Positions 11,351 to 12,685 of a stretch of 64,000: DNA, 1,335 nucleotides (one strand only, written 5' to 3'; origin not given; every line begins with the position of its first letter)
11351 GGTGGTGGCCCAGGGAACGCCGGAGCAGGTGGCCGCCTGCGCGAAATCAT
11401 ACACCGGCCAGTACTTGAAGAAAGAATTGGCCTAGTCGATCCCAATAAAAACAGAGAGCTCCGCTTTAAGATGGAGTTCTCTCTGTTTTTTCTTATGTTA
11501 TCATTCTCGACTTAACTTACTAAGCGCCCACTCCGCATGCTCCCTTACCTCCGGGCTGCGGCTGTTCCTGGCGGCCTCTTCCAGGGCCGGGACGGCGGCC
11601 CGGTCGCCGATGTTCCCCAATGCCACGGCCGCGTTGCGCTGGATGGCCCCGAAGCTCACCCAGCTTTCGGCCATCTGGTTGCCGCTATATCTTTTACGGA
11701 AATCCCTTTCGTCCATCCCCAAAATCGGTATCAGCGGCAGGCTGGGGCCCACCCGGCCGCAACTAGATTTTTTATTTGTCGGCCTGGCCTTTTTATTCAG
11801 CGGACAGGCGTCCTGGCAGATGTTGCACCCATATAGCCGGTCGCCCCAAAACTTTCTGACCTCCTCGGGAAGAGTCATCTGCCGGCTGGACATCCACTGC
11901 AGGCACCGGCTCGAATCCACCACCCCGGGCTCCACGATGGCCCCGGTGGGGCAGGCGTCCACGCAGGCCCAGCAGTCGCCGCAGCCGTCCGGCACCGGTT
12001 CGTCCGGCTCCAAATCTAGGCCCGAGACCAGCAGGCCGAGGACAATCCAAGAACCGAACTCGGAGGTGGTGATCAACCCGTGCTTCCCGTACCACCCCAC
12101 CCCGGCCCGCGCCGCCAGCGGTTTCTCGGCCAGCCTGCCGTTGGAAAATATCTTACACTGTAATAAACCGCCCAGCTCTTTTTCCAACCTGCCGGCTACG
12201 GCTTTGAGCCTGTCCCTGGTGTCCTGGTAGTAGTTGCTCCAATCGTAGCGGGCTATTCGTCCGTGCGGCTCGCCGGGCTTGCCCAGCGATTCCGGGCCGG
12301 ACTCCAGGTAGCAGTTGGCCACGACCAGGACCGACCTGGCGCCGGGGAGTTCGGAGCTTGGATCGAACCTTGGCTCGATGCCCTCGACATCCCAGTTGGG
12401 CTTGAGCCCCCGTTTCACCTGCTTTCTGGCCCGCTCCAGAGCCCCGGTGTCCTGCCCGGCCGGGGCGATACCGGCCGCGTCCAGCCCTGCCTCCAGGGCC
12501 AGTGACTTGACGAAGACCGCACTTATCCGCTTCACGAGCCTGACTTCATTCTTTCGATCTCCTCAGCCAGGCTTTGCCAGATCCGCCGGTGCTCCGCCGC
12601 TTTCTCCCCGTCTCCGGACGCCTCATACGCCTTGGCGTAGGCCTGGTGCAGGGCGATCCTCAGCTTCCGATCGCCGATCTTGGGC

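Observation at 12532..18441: Operon of four cytoplasmic TPR proteins wrapped around a sensor-less histidine kinase (possible TPR-based signalling hub)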

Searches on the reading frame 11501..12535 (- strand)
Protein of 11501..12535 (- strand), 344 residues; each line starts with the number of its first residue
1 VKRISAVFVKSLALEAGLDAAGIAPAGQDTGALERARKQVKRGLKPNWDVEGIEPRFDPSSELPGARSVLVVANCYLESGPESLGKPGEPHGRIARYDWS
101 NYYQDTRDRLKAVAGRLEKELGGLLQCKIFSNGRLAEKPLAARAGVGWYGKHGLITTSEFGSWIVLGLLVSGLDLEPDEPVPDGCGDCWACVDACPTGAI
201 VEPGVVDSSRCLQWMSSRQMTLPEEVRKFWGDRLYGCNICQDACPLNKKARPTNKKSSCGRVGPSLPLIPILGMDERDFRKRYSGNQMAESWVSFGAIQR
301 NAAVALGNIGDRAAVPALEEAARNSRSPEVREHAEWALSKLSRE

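Call 3: search_protein_families(library=pfam, proteins=[window:11501-12535:-], max_evalue=0.01)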
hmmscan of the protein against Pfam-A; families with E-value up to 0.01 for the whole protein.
window:11501-12535:- (344 aa): 10 families
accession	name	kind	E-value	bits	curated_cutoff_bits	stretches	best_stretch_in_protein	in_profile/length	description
PF13484.11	Fer4_16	-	3.8e-16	60.1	30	1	185-247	2-66/66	4Fe-4S double cluster binding domain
PF08331.15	QueG_DUF1730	-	5.6e-08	33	25.1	1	56-130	1-74/77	Epoxyqueuosine reductase QueG, DUF1730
PF13646.12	HEAT_2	-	1.3e-07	32.2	27.7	1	298-339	47-88/88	HEAT repeats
PF03130.22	HEAT_PBS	-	1.8e-05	25.3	20.9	1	298-322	1-25/27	PBS lyase HEAT-like repeat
PF00037.32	Fer4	-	4.6e-05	23.5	21.1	1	182-200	5-23/24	4Fe-4S binding domain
PF12838.12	Fer4_7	-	0.00041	21.2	27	1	185-246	2-50/52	4Fe-4S dicluster domain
PF00514.29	Arm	-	0.0011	19.4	20.6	0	314-343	13-41/41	Armadillo/beta-catenin-like repeat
PF13187.11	Fer4_9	-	0.0039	17.6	27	0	183-200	35-52/52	4Fe-4S dicluster domain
PF13183.11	Fer4_8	-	0.0052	17.7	27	0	182-198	51-67/68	4Fe-4S dicluster domain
PF13237.11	Fer4_10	-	0.0062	16.9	25.5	0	182-210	6-41/53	4Fe-4S dicluster domain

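Call 4: search_protein_families(library=ncbifam, proteins=[window:11501-12535:-], max_evalue=0.01)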
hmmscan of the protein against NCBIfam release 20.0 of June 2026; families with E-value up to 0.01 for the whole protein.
window:11501-12535:- (344 aa): 6 families
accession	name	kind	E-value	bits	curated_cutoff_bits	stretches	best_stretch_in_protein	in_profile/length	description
TIGR00276.1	TIGR00276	equivalog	1.6e-76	257.5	200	1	10-340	2-336/337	tRNA epoxyqueuosine(34) reductase QueG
TIGR02486.1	RDH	subfamily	2.5e-09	37.4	160.35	1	137-249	153-281/314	reductive dehalogenase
NF045874.1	Vhu_polyferre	exception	0.0025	16.6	600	1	185-248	89-144/381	F420-non-reducing hydrogenase associated-polyferredoxin VhuB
NF058577.1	FdxA_fam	equivalog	0.0058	16.8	65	0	183-212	7-39/52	4Fe-4S ferredoxin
NF005745.0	PRK07569.1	equivalog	0.007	15.8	333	1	183-206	190-213/238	bidirectional hydrogenase complex protein HoxU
NF058502.1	phyc_lyase_CpcE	equivalog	0.0096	15.4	330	0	298-342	58-101/260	C-phycocyanin alpha-cysteine-84 phycocyanobilin lyase subunit CpcE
